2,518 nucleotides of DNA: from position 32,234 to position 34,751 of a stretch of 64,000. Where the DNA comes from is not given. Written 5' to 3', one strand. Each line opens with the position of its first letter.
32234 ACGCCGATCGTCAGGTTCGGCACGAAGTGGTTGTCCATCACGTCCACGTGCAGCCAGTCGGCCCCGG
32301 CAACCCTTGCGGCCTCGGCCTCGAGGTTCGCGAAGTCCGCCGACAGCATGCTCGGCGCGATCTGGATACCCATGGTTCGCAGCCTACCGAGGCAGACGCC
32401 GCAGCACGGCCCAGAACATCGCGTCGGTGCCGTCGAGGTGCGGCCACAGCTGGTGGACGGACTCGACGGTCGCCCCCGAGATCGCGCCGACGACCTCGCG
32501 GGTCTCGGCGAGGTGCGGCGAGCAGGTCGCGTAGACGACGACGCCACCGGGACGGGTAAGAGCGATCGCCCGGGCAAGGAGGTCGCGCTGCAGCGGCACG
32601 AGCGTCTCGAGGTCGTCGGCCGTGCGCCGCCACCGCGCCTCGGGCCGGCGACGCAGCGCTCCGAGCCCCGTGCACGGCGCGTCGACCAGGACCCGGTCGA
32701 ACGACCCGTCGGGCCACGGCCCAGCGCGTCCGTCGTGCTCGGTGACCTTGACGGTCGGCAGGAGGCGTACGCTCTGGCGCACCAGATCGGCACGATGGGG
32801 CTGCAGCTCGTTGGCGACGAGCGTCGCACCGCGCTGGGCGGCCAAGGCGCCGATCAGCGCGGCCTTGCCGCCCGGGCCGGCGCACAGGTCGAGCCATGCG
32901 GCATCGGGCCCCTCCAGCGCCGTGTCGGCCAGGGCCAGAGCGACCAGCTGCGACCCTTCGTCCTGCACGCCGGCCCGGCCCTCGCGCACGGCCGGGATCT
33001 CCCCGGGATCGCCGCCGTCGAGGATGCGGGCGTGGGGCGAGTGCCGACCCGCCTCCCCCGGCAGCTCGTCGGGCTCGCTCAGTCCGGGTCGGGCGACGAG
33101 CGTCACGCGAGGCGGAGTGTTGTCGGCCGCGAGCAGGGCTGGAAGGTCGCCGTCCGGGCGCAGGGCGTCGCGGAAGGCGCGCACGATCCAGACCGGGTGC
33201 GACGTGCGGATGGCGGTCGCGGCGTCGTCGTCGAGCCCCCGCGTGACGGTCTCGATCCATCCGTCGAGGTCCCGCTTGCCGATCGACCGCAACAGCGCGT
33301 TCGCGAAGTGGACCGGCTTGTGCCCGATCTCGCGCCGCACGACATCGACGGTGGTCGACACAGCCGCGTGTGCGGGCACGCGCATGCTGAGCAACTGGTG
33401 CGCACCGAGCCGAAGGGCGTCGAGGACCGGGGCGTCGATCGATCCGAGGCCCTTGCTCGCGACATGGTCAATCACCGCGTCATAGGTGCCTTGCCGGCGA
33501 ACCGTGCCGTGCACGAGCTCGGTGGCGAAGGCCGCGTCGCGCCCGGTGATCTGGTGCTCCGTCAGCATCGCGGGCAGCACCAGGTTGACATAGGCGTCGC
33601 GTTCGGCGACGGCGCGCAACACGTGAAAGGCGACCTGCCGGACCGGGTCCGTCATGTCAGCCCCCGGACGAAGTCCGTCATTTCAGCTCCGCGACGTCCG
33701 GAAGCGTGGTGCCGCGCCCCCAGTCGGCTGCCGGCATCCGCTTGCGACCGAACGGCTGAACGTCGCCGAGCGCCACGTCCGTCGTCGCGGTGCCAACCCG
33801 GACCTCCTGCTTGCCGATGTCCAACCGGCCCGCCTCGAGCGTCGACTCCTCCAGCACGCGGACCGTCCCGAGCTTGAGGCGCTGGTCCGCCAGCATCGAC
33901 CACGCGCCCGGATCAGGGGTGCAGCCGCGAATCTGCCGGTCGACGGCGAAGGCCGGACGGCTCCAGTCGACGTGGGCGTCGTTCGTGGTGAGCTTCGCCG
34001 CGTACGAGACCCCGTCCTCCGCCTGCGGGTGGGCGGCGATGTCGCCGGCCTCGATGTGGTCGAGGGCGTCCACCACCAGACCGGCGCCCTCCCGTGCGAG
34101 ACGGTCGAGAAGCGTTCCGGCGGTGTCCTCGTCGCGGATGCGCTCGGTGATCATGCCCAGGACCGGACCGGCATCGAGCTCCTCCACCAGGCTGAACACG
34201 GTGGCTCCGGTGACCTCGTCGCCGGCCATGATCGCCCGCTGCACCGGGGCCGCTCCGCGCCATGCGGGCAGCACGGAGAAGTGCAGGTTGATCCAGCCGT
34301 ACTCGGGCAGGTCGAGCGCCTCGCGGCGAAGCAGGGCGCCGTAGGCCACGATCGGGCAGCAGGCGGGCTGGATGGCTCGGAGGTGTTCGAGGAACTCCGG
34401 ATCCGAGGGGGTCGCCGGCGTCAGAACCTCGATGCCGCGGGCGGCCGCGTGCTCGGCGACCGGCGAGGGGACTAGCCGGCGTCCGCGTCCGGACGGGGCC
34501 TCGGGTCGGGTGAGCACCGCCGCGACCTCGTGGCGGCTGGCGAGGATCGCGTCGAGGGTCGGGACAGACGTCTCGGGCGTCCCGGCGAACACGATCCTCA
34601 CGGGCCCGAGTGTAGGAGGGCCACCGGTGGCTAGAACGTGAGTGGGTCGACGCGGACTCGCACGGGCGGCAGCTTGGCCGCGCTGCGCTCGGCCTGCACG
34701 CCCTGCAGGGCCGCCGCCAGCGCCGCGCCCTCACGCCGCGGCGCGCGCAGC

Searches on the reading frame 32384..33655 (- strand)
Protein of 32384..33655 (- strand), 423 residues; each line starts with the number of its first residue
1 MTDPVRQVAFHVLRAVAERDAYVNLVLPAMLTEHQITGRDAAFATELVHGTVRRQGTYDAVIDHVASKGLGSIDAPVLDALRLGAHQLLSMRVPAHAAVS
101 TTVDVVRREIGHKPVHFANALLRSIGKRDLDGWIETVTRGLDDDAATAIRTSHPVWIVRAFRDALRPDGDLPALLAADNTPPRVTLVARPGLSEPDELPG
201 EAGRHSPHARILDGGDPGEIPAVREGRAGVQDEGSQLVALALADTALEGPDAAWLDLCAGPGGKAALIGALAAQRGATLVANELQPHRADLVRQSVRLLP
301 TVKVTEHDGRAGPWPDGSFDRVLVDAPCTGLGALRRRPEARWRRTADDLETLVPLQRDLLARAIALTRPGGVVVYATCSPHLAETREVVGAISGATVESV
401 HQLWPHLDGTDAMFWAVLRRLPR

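Call 66: search_protein_families(library=ncbifam, proteins=[window:32384-33655:-], max_evalue=1e-10)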
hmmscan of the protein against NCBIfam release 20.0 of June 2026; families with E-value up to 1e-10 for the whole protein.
window:32384-33655:- (423 aa): 9 families
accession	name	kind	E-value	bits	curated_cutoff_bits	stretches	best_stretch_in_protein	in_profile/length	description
NF011494.0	PRK14902.1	equivalog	1.5e-67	228.4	319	1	3-391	3-393/444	16S rRNA (cytosine(967)-C(5))-methyltransferase RsmB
NF011493.0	PRK14901.1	equivalog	7.3e-65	219.5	540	1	5-392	5-401/447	16S rRNA (cytosine(967)-C(5))-methyltransferase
TIGR00563.1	rsmB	equivalog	2.7e-62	211.3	269.05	1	6-392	1-390/437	16S rRNA (cytosine(967)-C(5))-methyltransferase RsmB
NF008149.0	PRK10901.1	equivalog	2.3e-51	175.1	375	1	8-418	14-430/434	16S rRNA (cytosine(967)-C(5))-methyltransferase RsmB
NF011495.0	PRK14903.1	equivalog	5.1e-38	131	503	1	3-391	3-380/431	16S rRNA (cytosine(967)-C(5))-methyltransferase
TIGR00446.1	nop2p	subfamily_domain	1.1e-28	100.2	210.45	1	218-392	43-214/264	NOL1/NOP2/sun family putative RNA methylase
NF008898.0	PRK11933.1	equivalog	5.1e-22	78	588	1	229-393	98-262/480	16S rRNA (cytosine(1407)-C(5))-methyltransferase RsmF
NF041567.1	mtaseRsmF_Thermus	equivalog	2.3e-19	69.3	690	1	224-392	70-235/443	16S rRNA (cytosine(1407)-C(5))-methyltransferase RsmF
NF040814.1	tRNA_cyt_mtase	equivalog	1.2e-15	57.3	550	1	250-391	105-247/305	tRNA (cytosine(49)-C(5))-methyltransferase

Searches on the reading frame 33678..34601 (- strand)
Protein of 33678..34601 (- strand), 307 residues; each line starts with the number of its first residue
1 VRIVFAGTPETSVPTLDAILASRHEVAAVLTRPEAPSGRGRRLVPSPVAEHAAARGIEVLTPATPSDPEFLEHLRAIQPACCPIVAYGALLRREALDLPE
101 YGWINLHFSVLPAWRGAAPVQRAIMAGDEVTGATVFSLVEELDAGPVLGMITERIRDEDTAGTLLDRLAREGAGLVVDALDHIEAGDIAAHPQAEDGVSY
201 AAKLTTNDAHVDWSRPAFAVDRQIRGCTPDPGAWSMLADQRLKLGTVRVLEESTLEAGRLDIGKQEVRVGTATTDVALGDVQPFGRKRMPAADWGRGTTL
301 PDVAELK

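Call 66: search_protein_families(library=ncbifam, proteins=[window:33678-34601:-], max_evalue=1e-10)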
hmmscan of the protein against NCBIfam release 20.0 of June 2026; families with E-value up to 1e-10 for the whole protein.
window:33678-34601:- (307 aa): 4 families
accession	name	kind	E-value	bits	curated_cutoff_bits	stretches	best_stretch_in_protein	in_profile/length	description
TIGR00460.1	fmt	equivalog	1.9e-66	224.4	201.5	1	1-298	1-304/315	methionyl-tRNA formyltransferase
NF005998.1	PRK08125.1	equivalog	3e-37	128.3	777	1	3-254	4-252/649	bifunctional UDP-4-amino-4-deoxy-L-arabinose formyltransferase/UDP-glucuronic acid oxidase ArnA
NF005414.0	PRK06988.1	equivalog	2.2e-35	122.2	316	1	2-259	4-258/311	formyltransferase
TIGR00639.1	PurN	equivalog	6.2e-11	42.2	150.1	1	103-182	104-183/192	phosphoribosylglycinamide formyltransferase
